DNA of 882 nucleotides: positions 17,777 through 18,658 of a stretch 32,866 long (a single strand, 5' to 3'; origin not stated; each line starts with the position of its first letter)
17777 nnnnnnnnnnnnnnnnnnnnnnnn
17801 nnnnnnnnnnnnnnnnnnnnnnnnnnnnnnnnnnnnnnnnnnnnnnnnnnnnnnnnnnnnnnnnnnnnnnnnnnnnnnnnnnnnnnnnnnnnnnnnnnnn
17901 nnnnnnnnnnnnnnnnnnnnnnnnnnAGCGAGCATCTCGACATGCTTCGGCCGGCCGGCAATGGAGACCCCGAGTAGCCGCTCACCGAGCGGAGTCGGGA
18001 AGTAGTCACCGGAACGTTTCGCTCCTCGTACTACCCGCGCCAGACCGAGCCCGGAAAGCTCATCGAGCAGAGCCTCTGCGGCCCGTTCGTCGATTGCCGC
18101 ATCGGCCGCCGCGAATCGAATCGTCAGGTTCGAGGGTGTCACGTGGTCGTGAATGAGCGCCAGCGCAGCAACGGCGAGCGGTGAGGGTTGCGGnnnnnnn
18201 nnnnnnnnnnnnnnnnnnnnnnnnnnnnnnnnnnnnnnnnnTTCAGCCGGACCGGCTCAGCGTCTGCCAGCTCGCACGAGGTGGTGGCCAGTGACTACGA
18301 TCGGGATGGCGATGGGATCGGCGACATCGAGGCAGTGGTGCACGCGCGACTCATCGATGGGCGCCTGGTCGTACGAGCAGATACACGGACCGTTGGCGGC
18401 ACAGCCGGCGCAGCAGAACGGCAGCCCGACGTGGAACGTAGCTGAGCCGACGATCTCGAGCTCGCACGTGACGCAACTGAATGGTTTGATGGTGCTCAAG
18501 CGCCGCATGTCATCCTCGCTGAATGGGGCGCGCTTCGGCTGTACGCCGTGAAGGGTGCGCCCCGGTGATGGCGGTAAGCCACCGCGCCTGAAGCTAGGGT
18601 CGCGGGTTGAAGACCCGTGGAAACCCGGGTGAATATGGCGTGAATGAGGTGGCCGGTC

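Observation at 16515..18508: Three-gene operon: TRASH/metallothionein-like Cys-rich protein, TM-less histidine kinase, OmpR-type regulator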

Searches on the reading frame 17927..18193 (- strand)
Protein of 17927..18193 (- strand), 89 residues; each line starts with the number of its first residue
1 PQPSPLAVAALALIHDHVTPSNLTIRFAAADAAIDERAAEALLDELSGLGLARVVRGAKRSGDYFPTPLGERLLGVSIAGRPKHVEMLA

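Call 84: search_solved_structures(query=A7, max_evalue=10, show_alignments=2)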
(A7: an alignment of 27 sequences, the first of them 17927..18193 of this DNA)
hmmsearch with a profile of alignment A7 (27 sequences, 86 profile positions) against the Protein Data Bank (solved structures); distinct sequences matched with E-value up to 10: 6.
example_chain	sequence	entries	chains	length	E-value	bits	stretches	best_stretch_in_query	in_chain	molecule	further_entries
7nwg_a2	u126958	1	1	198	0.0067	19.7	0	27-60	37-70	ribosomal protein eS25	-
3mwm_A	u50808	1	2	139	0.03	17.6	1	3-69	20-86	Putative metal uptake regulation protein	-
7vo0_G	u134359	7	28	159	0.04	17.2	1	3-69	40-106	Putative metal uptake regulation protein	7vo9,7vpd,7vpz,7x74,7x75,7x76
2fjk_A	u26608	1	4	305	0.22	14.8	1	1-56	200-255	Fructose-bisphosphate aldolase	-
6o8k_A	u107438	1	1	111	6.3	10.1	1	13-42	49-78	Transcriptional regulator, ArsR family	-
13ct_A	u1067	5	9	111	7.8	9.8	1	13-42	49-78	Transcriptional regulator, ArsR family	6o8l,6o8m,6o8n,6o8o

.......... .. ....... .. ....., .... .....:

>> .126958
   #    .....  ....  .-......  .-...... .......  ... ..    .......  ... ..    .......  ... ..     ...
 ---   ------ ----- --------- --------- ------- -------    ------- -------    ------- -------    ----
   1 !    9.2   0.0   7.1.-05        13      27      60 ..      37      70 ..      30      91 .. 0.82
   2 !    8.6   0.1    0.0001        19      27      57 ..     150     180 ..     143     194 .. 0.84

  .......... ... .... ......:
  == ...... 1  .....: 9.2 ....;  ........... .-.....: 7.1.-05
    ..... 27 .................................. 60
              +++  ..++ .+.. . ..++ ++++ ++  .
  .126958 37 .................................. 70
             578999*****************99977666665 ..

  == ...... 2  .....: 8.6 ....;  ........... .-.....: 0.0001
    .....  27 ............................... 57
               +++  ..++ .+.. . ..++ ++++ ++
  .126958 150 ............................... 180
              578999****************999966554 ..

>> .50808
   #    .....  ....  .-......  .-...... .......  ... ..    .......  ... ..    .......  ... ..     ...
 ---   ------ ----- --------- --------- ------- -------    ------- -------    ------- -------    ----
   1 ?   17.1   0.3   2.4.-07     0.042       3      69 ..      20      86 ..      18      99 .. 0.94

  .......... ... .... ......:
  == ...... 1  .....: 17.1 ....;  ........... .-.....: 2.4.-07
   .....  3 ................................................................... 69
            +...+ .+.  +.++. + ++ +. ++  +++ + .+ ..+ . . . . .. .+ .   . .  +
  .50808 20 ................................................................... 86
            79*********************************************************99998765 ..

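Call 85: search_protein_families(library=pfam, alignment_id=A7, max_evalue=10)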
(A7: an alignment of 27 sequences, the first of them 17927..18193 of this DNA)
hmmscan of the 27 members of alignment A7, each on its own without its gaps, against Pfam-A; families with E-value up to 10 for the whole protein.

A. member 1, window:17927-18193:- (89 aa): 1 family
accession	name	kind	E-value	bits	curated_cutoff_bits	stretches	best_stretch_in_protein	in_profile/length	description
PF02082.26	Rrf2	-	0.055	14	30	1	6-59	7-60/132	Iron-dependent Transcriptional regulator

B. families by the number of members that match (of 27 scanned): 26 families (the first 25 are shown)
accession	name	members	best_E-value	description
PF08100.18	Dimerisation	9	0.0034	O-methyltransferase dimerisation domain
PF12802.13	MarR_2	4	0.00021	MarR family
PF14947.12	HTH_45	3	0.00084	Winged helix-turn-helix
PF13814.12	Replic_Relax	2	0.00011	Replication-relaxation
PF24033.1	DUF7342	2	0.012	Family of unknown function (DUF7342)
PF12477.13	TraW_N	2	0.021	Sex factor F TraW protein N terminal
PF23493.1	CysS_C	2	0.14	Cysteinyl-tRNA ligase anticodon binding domain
PF16365.12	EutK_C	1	0.0046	Ethanolamine utilization protein EutK C-terminus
PF24182.1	G1RFP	1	0.021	Gene 1 ring forming protein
PF14246.11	TetR_C_7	1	0.025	AefR-like transcriptional repressor, C-terminal domain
PF05719.16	GPP34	1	0.034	Golgi phosphoprotein 3 (GPP34)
PF09078.16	CheY-binding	1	0.054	CheY binding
PF02082.26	Rrf2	1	0.055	Iron-dependent Transcriptional regulator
PF22798.2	DUF5817_CT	1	0.073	DUF5817, C-terminal domain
PF09339.16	HTH_IclR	1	0.081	IclR helix-turn-helix domain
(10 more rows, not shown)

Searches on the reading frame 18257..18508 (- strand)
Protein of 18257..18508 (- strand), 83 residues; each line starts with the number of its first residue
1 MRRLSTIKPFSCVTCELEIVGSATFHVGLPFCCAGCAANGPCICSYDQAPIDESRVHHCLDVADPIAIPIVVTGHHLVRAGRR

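Call 3: search_protein_families(library=pfam, proteins=[window:18257-18508:-], max_evalue=1)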
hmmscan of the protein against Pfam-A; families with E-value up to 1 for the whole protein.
window:18257-18508:- (83 aa): 0 families

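Call 4: search_protein_families(library=ncbifam, proteins=[window:18257-18508:-], max_evalue=1)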
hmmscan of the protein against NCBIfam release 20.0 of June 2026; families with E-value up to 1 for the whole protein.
window:18257-18508:- (83 aa): 0 families

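Call 6: find_homologous_proteins(query=window:18257-18508:-, max_evalue=0.01)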
Query window:18257-18508:- (83 aa): 71 proteins with E <= 0.01 among 71 candidates.
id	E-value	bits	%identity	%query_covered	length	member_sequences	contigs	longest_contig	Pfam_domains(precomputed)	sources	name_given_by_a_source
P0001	4.1e-48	179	99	96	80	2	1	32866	-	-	-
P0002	2.9e-39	151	82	99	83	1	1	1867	-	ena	-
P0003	3.1e-30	122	80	83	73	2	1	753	-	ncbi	-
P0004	1.6e-28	116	68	87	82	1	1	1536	-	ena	-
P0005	4.3e-28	115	65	100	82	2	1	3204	-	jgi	jgi:hypothetical protein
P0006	1.1e-27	114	85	72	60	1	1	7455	-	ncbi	ncbi:MAG: hypothetical protein ABI598_01170, partial [Chloroflexota bacterium]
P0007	1.0e-25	107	74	78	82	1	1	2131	-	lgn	-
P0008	1.1e-25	107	66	84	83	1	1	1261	-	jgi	jgi:hypothetical protein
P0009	2.3e-24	103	73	77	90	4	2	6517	-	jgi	jgi:hypothetical protein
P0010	1.4e-23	100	75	72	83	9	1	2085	-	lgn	-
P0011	3.9e-23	99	69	77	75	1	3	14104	-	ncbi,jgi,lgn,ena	ncbi:MAG TPA: hypothetical protein VIK65_02780 [Candidatus Limnocylindrales bacterium]|jgi:hypotheti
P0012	4.6e-23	99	62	82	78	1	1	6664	-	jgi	jgi:hypothetical protein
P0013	1.2e-22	98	70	77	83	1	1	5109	-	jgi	jgi:hypothetical protein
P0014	1.6e-22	97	70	78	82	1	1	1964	-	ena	-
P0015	2.5e-22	97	64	81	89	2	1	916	-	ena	-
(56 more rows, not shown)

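Call 9: find_related_loci(query=A1, collection=genome_contigs, flank=5000)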
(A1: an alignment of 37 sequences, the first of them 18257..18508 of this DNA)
Query A1 (83 aa) in genome_contigs; peptide patterns used: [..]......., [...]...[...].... (x = any residue, [..] = any of these).
133 stretches matched a pattern; 50 encode a relative of the query (tblastn E <= 1e-3); 50 distinct loci.
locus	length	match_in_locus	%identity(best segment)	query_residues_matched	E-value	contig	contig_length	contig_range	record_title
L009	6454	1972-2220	70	1-83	7e-36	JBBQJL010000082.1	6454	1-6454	MAG: Candidatus Limnocylindrales bacterium isolate Co_metawrap_725 Cmw_725_k141_24402526_length_6454_cov_6.1676, whole g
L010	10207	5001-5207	78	1-69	1e-34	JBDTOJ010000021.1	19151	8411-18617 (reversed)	MAG: Chloroflexota bacterium isolate cluster3_bin.171 NODE_10270_length_19151_cov_10.632174, whole genome shotgun sequen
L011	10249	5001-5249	65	1-83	9e-34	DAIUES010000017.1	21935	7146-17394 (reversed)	MAG TPA_asm: Candidatus Limnocylindrales bacterium isolate CTOTU27539 NODE_221_length_21935_cov_5.282633, whole genome s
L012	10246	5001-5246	68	1-82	1e-33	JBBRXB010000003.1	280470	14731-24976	MAG: Candidatus Limnocylindrales bacterium isolate La4_metabat2.136 La4_metabat2.136_K_2140756_L_280470_cov_24.1077, who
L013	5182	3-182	85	24-83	2e-30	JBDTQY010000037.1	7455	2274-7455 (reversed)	MAG: Chloroflexota bacterium isolate cluster3_bin.233 NODE_50005_length_7455_cov_6.592432, whole genome shotgun sequence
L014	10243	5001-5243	58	2-83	3e-26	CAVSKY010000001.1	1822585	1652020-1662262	MAG: uncultured Chloroflexia bacterium isolate MFD09206.bin.1.75 genome assembly, contig: contig_1289, whole genome shot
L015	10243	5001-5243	54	1-82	2e-24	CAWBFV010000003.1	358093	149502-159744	MAG: uncultured Chloroflexia bacterium isolate MFD09212.bin.2.194 genome assembly, contig: contig_16891, whole genome sh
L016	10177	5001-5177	70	3-62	2e-24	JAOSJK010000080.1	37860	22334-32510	MAG: Acidimicrobiia bacterium isolate FR_1 FR-Acidimicrobiia-1_s9, whole genome shotgun sequence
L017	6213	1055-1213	75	1-53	4e-24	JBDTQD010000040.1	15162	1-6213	MAG: Chloroflexota bacterium isolate cluster3_bin.213 NODE_15390_length_15162_cov_47.983782, whole genome shotgun sequen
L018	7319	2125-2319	60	1-72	2e-23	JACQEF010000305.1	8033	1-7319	MAG: Chloroflexi bacterium isolate NC_groundwater_1014_Pr1_S-0.65um_71_9 Montesol18_Sp65_coassembly_scaffold_1368897, wh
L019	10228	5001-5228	55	1-82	4e-23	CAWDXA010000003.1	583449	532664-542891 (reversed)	MAG: uncultured Chloroflexia bacterium isolate MFD05942.bin.2.254 genome assembly, contig: contig_13042, whole genome sh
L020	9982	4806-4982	70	3-62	4e-23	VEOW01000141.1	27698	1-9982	MAG: Chloroflexi bacterium isolate MnB_4 Mn-Chloroflexi-1_130687, whole genome shotgun sequence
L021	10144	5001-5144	77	1-48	4e-23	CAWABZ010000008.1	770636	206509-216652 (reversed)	MAG: uncultured Chloroflexia bacterium isolate MFD09267.bin.2.90 genome assembly, contig: contig_34366, whole genome sho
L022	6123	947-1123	68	3-62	9e-23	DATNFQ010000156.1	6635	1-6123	MAG TPA_asm: Patescibacteria group bacterium isolate SMAG_U11299 k141_2647346, whole genome shotgun sequence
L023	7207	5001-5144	77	1-48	9e-22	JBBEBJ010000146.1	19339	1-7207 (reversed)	MAG: Chloroflexota bacterium isolate LejiaF_70_124 Lejia_F_4093_length_19339_cov_72, whole genome shotgun sequence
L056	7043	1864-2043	38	11-68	1e-9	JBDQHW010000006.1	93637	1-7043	MAG: Dehalococcoidia bacterium isolate SFB_27D_18OOND_coas_56 k141_4553297_length_93637_cov_99.4884, whole genome shotgu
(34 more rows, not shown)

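Call 18: predict_structure(alignment_id=A1)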
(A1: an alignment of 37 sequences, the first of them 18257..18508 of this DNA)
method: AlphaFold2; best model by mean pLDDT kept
length: 83 residues; sequences in the alignment: 37
mean_pLDDT: 52.7   pTM: 0.32
mean pLDDT of the five models: 52.7, 50.2, 46.9, 46.4, 46.2
residues with pLDDT >= 90: 0; 70-90: 1; 50-70: 43; < 50: 39
segments of 3 or more residues with pLDDT < 50: 1-3, 47-66, 68-83
pLDDT, mean of each block of 10 residues (from residue 1): 55 68 61 63 51 42 43 42 41
secondary structure, 60 per line:
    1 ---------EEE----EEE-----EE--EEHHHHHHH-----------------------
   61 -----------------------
elements in order: E10-12 E17-19 H31-37

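Call 19: search_protein_families(library=pfam, alignment_id=A1, max_evalue=10)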
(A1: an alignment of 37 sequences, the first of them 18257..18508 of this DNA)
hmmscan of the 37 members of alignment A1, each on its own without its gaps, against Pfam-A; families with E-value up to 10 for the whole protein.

A. member 1, window:18257-18508:- (83 aa): 0 families

B. families by the number of members that match (of 37 scanned): 3 families
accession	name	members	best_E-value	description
PF02945.21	Endonuclease_7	2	0.092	Recombination endonuclease VII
PF00695.24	vMSA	2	0.53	Major surface antigen from hepadnavirus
PF22972.2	EVH1_PP4R3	1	0.2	EVH1-like domain in PP4R3 protein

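Call 20: search_solved_structures(query=A1, max_evalue=10, show_alignments=3)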
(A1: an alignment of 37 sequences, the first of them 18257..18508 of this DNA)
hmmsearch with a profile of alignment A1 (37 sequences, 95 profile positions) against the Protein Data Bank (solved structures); distinct sequences matched with E-value up to 10: 4.
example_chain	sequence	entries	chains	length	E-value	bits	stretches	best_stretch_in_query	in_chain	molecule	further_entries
2dj7_A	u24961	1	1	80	0.047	16.9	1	14-39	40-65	Actin-binding LIM protein 3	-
1yju_A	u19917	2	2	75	0.38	13.9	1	16-41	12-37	Copper-transporting ATPase 1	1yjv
1yjr_A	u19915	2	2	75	0.39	13.9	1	16-41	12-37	Copper-transporting ATPase 1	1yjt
2cur_A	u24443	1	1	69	1.1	12.5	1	12-44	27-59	Skeletal muscle LIM-protein 1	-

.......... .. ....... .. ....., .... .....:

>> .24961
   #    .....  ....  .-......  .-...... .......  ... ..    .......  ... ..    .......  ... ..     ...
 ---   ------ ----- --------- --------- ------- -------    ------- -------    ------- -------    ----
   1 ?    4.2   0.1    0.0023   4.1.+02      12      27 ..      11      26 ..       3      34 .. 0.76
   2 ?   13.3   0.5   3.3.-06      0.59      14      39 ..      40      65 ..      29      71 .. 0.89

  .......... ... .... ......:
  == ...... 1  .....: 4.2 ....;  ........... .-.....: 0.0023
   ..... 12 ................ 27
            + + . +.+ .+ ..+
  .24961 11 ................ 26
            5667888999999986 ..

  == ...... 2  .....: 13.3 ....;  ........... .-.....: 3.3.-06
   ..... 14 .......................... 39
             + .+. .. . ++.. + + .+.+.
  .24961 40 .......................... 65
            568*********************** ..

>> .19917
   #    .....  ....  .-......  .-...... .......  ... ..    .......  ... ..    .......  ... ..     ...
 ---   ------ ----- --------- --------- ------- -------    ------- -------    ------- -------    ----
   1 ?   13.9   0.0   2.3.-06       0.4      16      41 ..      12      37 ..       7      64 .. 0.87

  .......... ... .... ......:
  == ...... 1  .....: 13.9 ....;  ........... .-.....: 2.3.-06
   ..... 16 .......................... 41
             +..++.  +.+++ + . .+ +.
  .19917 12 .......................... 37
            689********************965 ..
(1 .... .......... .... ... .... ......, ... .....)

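Call 74: search_protein_families(library=pfam, proteins=[L012:5245-5631:+, L056:1804-3261:+], max_evalue=0.01)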
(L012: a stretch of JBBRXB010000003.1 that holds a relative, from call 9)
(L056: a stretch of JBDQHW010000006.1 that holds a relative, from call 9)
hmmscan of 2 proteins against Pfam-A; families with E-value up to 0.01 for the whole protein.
L012:5245-5631:+ (129 aa): 1 family
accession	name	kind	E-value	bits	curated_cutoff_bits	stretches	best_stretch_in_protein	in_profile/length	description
PF01272.25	GreA_GreB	-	2.3e-16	59.9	26.9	1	58-126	4-73/77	Transcription elongation factor, GreA/GreB, C-term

L056:1804-3261:+ (485 aa): 1 family
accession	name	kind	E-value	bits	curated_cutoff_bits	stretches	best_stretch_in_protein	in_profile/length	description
PF01242.24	PTPS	-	4e-24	85.3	22.4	1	368-479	7-119/121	6-pyruvoyl tetrahydropterin synthase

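Call 76: find_related_loci(query=A6, collection=genome_contigs, flank=5000)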
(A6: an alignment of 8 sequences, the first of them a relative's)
Query A6 (485 aa) in genome_contigs; peptide patterns used: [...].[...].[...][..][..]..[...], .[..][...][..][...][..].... (x = any residue, [..] = any of these).
61 stretches matched a pattern; 25 encode a relative of the query (tblastn E <= 1e-3); 25 distinct loci.
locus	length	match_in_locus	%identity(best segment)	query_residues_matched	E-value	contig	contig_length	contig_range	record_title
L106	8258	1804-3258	100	1-485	0e+0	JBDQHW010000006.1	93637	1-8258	MAG: Dehalococcoidia bacterium isolate SFB_27D_18OOND_coas_56 k141_4553297_length_93637_cov_99.4884, whole genome shotgu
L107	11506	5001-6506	73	1-485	0e+0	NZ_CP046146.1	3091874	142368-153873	Candidatus Lucifugimonas marina strain JH545 chromosome, complete genome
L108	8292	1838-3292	74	1-485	0e+0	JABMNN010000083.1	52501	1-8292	MAG: Chloroflexota bacterium isolate bin.216 k141_4298202, whole genome shotgun sequence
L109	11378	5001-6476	73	1-485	0e+0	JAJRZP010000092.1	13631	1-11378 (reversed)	MAG: Chloroflexota bacterium isolate Dive96_bin4.203 k141_2564745, whole genome shotgun sequence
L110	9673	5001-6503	68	1-485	0e+0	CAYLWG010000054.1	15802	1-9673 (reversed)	MAG TPA_asm: uncultured Dehalococcoidales bacterium isolate SRP215229_co1_119 genome assembly, contig: NODE_2296_length_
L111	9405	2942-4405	66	14-485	0e+0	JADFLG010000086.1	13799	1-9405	MAG: Chloroflexota bacterium isolate B50T3L14 B50T3L14_NODE3046, whole genome shotgun sequence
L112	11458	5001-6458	60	3-485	0e+0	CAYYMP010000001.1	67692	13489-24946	MAG TPA_asm: uncultured Dehalococcoidales bacterium isolate SRP134809_co1_506 genome assembly, contig: NODE_649_length_6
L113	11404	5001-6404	46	4-485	5e-119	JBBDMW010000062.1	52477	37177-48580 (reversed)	MAG: Dehalococcoidia bacterium isolate LejiaB_60_20 Lejia_B_781_length_52477_cov_11, whole genome shotgun sequence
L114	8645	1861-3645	41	4-479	4e-102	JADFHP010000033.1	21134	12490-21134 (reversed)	MAG: Chloroflexota bacterium isolate B35T1B5 B35T1B5_NODE2117, whole genome shotgun sequence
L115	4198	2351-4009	38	20-479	5e-91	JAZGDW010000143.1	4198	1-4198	MAG: Candidatus Krumholzibacteriia bacterium isolate SCS3bin.53 SCS3bin.53_143, whole genome shotgun sequence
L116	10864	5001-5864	45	216-479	4e-68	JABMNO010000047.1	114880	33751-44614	MAG: Chloroflexota bacterium isolate bin.490 k141_3984071, whole genome shotgun sequence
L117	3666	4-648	46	280-479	3e-53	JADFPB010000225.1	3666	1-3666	MAG: Chloroflexota bacterium isolate B70T1L10 B70T1L10_NODE50204, whole genome shotgun sequence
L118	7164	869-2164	34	22-479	2e-36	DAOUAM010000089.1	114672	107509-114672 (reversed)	MAG TPA_asm: Dehalococcoidia bacterium isolate H63_664 k137_90962, whole genome shotgun sequence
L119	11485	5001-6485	45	22-479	5e-33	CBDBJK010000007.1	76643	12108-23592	MAG: Dehalococcoidia bacterium isolate faae4e5b-80d9-4cfe-9cbd-97dc395bf251 genome assembly, contig: contig_7, whole gen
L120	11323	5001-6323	44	5-479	9e-32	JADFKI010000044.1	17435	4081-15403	MAG: Chloroflexota bacterium isolate B47T1B5 B47T1B5_NODE3109, whole genome shotgun sequence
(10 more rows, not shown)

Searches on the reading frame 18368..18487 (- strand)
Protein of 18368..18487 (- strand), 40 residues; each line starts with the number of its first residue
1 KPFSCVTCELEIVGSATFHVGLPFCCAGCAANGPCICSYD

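Call 44: search_protein_representatives(alignment_id=A2)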
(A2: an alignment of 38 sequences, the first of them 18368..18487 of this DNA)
Query: 38 sequences, 40 profile positions. Proteins with E-value up to 0.001 (for the whole library): 409; up to 1e-10: 140; up to 1e-30: 0. The best 150 are listed.
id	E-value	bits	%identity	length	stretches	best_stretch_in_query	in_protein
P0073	1.1e-19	86.2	-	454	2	3-40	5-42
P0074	1.5e-19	85.9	-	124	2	4-40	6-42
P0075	2.7e-19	85.1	-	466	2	2-39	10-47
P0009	3.1e-19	84.9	-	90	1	1-40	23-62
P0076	3.2e-19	84.8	-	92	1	2-40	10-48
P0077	3.4e-19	84.7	-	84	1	2-40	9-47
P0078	5.4e-19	84.1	-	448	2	4-39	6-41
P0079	8.1e-19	83.5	-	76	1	2-40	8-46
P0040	1.7e-18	82.5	-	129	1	2-40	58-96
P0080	2.2e-18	82.1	-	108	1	2-40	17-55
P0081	2.7e-18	81.8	-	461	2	4-39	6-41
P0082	3.4e-18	81.5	-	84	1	2-40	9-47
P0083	3.8e-18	81.4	-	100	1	2-40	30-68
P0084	6.5e-18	80.6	-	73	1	2-40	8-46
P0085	7.1e-18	80.5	-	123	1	1-40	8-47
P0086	7.7e-18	80.4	-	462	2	4-40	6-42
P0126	1.0e-15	73.6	-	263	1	2-40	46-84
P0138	4.8e-15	71.5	-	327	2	4-40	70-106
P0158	3.4e-14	68.7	-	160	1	3-40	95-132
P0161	8.8e-14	67.4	-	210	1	3-40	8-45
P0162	1.2e-13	66.9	-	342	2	4-39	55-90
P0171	8.8e-13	64.2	-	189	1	3-40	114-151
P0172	8.9e-13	64.2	-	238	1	2-40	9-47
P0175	1.3e-12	63.6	-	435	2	4-40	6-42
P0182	4.8e-12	61.8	-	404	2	3-39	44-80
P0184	8.3e-12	61.1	-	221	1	2-40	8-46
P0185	9.8e-12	60.9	-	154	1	2-40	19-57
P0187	1.2e-11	60.6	-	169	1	4-40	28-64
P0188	1.2e-11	60.5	-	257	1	3-40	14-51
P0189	1.3e-11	60.4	-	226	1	2-40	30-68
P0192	2.7e-11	59.4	-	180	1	1-34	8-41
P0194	2.9e-11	59.3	-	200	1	2-40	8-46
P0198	5.0e-11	58.6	-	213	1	2-40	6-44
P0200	6.3e-11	58.3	-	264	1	2-40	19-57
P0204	7.9e-11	57.9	-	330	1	2-40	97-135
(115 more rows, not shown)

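Call 45: search_protein_families(library=pfam, proteins=[P0073, P0075, P0078, P0086, P0175, P0182, P0138, P0162, P0204, P0126], max_evalue=0.01)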
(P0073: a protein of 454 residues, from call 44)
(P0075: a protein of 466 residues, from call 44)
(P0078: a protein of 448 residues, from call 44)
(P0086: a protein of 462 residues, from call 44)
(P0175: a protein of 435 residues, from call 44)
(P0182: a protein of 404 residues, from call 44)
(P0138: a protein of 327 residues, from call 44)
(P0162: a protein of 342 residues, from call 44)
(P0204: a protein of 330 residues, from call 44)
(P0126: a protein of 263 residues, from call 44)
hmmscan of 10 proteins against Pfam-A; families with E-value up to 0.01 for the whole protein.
P0073 (454 aa): 1 family
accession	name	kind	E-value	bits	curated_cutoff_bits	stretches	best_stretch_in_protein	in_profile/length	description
PF01242.24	PTPS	-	4.5e-21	75.5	22.4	1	333-448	4-120/121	6-pyruvoyl tetrahydropterin synthase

P0075 (466 aa): 1 family
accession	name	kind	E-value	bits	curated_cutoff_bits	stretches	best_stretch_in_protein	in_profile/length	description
PF01242.24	PTPS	-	5e-16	59.2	22.4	1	358-460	13-120/121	6-pyruvoyl tetrahydropterin synthase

P0078 (448 aa): 1 family
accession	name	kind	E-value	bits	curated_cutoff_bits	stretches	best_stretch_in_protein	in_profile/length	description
PF01242.24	PTPS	-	3.1e-21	76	22.4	1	336-443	11-120/121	6-pyruvoyl tetrahydropterin synthase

P0086 (462 aa): 1 family
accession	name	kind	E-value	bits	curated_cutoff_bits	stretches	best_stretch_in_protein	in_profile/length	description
PF01242.24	PTPS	-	2.3e-15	57.1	22.4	1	336-457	11-120/121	6-pyruvoyl tetrahydropterin synthase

P0175 (435 aa): 1 family
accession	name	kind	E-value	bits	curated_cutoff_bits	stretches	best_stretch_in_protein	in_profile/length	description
PF01242.24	PTPS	-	3.3e-20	72.7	22.4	1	327-433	12-119/121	6-pyruvoyl tetrahydropterin synthase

P0182 (404 aa): 2 families
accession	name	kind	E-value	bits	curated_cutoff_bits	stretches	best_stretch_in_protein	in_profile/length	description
PF01242.24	PTPS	-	3.2e-21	76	22.4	1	286-398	5-120/121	6-pyruvoyl tetrahydropterin synthase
PF02069.22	Metallothio_Pro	-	2.2e-05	25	33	1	6-49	4-47/51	Prokaryotic metallothionein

P0138 (327 aa): 0 families

P0162 (342 aa): 0 families

P0204 (330 aa): 1 family
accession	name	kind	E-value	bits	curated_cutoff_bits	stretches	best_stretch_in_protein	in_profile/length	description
PF01272.25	GreA_GreB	-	2.9e-16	59.6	26.9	1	227-298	4-76/77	Transcription elongation factor, GreA/GreB, C-term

P0126 (263 aa): 0 families

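Call 74: search_protein_families(library=pfam, proteins=[P0172, P0188, P0200], max_evalue=0.01)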
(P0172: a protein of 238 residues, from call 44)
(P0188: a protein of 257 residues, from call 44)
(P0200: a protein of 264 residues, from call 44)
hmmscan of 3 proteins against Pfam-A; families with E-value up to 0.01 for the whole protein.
P0172 (238 aa): 1 family
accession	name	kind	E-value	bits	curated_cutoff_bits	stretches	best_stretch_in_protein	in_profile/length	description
PF01272.25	GreA_GreB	-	4.3e-09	36.7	26.9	1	131-205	2-77/77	Transcription elongation factor, GreA/GreB, C-term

P0188 (257 aa): 1 family
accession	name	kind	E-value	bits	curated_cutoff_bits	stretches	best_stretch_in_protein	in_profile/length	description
PF01272.25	GreA_GreB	-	7.1e-18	64.8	26.9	1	150-221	5-77/77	Transcription elongation factor, GreA/GreB, C-term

P0200 (264 aa): 0 families

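Call 86: search_protein_families(library=pfam, proteins=[P0161, P0171, P0184, P0187, P0189, P0192, P0194, P0198, P0185, P0158], max_evalue=0.01)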
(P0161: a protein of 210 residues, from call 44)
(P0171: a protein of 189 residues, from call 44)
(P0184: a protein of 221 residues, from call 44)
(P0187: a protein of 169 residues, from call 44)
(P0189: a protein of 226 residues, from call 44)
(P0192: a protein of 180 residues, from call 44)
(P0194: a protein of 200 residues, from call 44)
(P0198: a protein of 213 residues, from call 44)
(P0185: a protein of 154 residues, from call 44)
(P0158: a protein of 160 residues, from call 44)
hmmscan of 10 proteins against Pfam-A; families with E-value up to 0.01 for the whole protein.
P0161 (210 aa): 1 family
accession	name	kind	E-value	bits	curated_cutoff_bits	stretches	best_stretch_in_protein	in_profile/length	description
PF01272.25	GreA_GreB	-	3.2e-07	30.7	26.9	1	142-198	7-64/77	Transcription elongation factor, GreA/GreB, C-term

P0171 (189 aa): 0 families

P0184 (221 aa): 1 family
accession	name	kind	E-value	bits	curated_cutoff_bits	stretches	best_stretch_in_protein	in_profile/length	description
PF01272.25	GreA_GreB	-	4.8e-11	42.9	26.9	1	134-207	3-77/77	Transcription elongation factor, GreA/GreB, C-term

P0187 (169 aa): 0 families

P0189 (226 aa): 0 families

P0192 (180 aa): 0 families

P0194 (200 aa): 2 families
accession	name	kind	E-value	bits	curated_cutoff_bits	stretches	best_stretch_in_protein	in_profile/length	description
PF01272.25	GreA_GreB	-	4.6e-16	59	26.9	1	131-199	6-75/77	Transcription elongation factor, GreA/GreB, C-term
PF05226.16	CHASE2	-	0.0054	16.8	26.3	1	64-140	48-124/257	CHASE2 domain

P0198 (213 aa): 1 family
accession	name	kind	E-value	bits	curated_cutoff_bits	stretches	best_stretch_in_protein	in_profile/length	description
PF01272.25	GreA_GreB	-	7.4e-17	61.5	26.9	1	141-212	3-75/77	Transcription elongation factor, GreA/GreB, C-term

P0185 (154 aa): 0 families

P0158 (160 aa): 0 families
